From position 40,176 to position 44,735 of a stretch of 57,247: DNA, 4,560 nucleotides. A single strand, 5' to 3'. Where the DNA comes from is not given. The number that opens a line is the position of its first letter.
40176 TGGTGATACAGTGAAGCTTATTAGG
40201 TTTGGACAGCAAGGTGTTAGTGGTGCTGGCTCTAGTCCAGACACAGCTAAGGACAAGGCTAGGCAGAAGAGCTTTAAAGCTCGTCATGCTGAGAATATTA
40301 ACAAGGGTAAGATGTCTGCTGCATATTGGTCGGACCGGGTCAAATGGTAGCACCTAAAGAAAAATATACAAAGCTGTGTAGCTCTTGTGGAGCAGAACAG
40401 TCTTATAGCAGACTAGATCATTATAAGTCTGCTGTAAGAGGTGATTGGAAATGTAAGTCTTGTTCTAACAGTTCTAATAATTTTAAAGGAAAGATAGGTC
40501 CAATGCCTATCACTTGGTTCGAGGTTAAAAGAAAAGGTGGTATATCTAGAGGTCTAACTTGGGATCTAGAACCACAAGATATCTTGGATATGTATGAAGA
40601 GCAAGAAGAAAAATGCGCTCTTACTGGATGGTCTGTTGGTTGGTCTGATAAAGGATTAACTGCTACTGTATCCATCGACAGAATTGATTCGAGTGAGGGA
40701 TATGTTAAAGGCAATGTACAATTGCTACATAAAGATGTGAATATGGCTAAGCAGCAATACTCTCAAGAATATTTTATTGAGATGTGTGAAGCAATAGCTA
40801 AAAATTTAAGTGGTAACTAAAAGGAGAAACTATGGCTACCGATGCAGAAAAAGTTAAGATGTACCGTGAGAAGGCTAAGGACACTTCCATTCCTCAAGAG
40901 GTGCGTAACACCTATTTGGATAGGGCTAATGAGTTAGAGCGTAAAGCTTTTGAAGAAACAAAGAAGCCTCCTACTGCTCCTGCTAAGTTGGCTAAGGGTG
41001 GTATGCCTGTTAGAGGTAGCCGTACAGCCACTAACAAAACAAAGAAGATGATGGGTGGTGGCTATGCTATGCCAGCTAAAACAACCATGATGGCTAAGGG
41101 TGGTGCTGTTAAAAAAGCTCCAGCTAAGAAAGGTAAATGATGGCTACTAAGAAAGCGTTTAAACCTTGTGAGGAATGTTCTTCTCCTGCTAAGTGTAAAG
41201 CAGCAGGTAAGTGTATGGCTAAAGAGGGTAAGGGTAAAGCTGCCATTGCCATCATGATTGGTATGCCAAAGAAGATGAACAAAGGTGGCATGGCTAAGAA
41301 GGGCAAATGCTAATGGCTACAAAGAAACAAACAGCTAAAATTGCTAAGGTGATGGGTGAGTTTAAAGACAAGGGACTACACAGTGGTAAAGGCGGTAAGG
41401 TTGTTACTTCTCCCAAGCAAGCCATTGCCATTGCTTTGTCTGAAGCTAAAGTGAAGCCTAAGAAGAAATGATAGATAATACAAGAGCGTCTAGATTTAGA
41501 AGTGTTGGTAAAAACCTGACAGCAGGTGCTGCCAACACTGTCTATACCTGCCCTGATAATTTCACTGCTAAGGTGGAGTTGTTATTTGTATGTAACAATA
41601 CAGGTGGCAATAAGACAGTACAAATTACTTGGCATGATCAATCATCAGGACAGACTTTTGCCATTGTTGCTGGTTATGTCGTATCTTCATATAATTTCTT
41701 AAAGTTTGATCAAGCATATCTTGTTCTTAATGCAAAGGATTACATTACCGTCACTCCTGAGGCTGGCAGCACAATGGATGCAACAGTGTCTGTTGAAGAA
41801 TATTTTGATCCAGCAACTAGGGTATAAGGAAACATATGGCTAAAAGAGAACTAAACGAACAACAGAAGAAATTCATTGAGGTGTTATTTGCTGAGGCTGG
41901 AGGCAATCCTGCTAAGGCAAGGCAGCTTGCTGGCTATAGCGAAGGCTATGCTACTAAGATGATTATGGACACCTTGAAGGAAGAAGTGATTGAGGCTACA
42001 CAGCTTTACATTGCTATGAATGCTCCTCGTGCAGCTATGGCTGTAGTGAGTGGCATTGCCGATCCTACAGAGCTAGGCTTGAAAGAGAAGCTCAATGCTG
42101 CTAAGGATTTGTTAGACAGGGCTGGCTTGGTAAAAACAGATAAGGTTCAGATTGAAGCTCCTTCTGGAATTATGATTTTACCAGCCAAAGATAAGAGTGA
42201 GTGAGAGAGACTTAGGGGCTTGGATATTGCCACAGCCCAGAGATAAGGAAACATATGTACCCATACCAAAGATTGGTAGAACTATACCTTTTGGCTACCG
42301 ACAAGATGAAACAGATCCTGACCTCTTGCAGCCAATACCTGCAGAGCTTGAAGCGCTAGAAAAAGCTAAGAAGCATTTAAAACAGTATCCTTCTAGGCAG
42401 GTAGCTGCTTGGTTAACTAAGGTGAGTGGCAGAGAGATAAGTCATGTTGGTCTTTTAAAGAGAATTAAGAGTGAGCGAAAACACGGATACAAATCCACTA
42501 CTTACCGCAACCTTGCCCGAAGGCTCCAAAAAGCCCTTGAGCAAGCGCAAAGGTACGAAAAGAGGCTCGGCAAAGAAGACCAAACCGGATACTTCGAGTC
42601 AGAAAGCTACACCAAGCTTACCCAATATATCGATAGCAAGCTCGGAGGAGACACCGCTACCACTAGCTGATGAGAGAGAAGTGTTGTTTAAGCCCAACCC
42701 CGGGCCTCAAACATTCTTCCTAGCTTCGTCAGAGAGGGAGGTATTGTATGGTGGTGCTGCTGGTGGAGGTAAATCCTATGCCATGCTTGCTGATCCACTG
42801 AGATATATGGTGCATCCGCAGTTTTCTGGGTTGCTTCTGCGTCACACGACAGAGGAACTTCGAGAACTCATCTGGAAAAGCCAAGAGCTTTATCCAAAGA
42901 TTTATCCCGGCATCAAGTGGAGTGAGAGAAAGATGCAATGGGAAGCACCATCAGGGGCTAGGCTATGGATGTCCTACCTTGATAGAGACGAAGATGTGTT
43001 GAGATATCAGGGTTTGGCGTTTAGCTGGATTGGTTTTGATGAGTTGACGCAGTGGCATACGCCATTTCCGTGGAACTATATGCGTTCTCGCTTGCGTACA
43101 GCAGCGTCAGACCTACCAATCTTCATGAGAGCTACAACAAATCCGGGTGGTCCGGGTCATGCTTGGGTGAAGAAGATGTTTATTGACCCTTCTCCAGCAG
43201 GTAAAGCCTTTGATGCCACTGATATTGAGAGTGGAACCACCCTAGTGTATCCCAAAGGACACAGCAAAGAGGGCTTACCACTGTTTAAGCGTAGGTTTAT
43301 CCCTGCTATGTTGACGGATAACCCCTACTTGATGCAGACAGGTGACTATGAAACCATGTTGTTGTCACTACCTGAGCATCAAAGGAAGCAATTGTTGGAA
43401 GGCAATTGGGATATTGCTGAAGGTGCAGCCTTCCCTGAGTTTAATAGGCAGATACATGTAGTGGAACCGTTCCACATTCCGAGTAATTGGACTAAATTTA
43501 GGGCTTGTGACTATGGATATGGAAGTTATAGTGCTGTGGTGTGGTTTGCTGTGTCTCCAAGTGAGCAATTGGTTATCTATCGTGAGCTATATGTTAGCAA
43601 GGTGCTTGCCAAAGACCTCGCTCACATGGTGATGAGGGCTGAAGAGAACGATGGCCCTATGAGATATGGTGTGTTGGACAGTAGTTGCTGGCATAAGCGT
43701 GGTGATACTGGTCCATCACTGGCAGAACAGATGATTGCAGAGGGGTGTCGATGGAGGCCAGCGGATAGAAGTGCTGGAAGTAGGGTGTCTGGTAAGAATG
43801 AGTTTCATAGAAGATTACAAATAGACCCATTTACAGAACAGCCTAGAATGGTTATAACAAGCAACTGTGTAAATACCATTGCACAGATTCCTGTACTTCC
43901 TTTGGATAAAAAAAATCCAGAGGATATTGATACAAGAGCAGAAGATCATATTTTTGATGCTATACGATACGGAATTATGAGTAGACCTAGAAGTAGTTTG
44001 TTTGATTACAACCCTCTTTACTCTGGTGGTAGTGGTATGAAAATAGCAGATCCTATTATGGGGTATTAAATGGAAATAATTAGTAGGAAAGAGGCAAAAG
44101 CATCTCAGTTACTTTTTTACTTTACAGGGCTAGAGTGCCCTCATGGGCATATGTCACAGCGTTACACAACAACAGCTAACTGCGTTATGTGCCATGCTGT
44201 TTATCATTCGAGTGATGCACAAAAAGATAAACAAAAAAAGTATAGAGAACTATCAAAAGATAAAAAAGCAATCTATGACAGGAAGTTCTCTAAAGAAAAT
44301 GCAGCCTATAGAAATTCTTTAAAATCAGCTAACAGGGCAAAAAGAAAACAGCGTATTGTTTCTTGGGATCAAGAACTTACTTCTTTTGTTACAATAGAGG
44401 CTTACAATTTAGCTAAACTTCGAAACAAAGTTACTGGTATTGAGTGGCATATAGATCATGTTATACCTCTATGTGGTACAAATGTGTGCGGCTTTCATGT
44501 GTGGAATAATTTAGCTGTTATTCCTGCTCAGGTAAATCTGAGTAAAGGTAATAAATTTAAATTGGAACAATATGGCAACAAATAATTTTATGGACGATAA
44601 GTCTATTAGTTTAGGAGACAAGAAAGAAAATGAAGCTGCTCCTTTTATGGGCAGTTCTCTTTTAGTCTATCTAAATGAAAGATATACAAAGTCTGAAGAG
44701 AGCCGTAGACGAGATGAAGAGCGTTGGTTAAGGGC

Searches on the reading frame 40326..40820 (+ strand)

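Call 89: search_protein_families(library=pfam, proteins=[window:40326-40820:+], max_evalue=0.05)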
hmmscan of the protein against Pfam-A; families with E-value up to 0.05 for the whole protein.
window:40326-40820:+ (164 aa): 2 families
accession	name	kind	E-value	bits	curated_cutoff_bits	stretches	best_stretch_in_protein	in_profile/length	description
PF12760.12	Zn_ribbon_IS1595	-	0.0024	18.2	25.4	1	18-48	21-45/46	Transposase zinc-ribbon domain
PF07282.18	Cas12f1-like_TNB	-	0.03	14.9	26.3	0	12-49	24-49/60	Cas12f1-like, TNB domain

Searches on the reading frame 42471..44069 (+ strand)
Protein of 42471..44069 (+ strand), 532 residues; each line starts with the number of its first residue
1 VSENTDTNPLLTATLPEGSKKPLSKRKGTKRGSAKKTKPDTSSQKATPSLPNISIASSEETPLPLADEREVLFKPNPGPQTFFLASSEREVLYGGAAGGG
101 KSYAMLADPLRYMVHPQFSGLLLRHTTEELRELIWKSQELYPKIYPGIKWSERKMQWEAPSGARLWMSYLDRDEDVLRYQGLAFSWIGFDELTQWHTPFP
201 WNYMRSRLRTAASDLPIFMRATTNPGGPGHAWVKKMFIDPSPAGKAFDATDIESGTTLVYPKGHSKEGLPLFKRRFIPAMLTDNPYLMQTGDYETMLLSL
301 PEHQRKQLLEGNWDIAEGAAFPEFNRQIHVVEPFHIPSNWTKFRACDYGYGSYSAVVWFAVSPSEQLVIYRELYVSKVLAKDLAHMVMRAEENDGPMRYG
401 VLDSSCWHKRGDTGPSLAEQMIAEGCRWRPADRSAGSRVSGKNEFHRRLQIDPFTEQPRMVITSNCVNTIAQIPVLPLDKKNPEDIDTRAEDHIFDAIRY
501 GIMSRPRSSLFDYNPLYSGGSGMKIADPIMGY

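Call 11: search_protein_families(library=phrogs, proteins=[window:42471-44069:+], max_evalue=0.00001)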
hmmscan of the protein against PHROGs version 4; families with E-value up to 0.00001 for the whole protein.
window:42471-44069:+ (532 aa): 4 families
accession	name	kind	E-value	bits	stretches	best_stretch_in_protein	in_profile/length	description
phrog_979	-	head and packaging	1.3e-56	193.6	1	67-354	145-448/642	terminase large subunit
phrog_2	-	head and packaging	3e-34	119.9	1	68-508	259-595/807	terminase large subunit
phrog_9526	-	head and packaging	8.4e-20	72.3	1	72-225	7-165/280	terminase large subunit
phrog_5653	-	head and packaging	2.4e-13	51.3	1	311-506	1-181/199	terminase large subunit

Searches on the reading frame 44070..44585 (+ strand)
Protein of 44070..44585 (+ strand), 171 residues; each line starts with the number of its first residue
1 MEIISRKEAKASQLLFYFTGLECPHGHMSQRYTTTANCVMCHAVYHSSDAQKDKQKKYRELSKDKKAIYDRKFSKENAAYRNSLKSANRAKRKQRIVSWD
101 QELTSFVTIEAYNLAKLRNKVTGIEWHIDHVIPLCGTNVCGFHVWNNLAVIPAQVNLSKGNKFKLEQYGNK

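Call 89: search_protein_families(library=pfam, proteins=[window:44070-44585:+], max_evalue=0.05)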
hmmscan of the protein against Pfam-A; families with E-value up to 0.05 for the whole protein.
window:44070-44585:+ (171 aa): 3 families
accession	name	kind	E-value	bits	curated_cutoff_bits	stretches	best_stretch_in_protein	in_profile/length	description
PF00505.25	HMG_box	-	0.0073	17.2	25.4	1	51-83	32-64/69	HMG (high mobility group) box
PF14825.11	CFAP77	-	0.014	15.6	24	1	10-94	17-101/157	Cilia- and flagella-associated protein 77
PF00034.26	Cytochrom_C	-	0.046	15.5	21.3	0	35-90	9-62/90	Cytochrome c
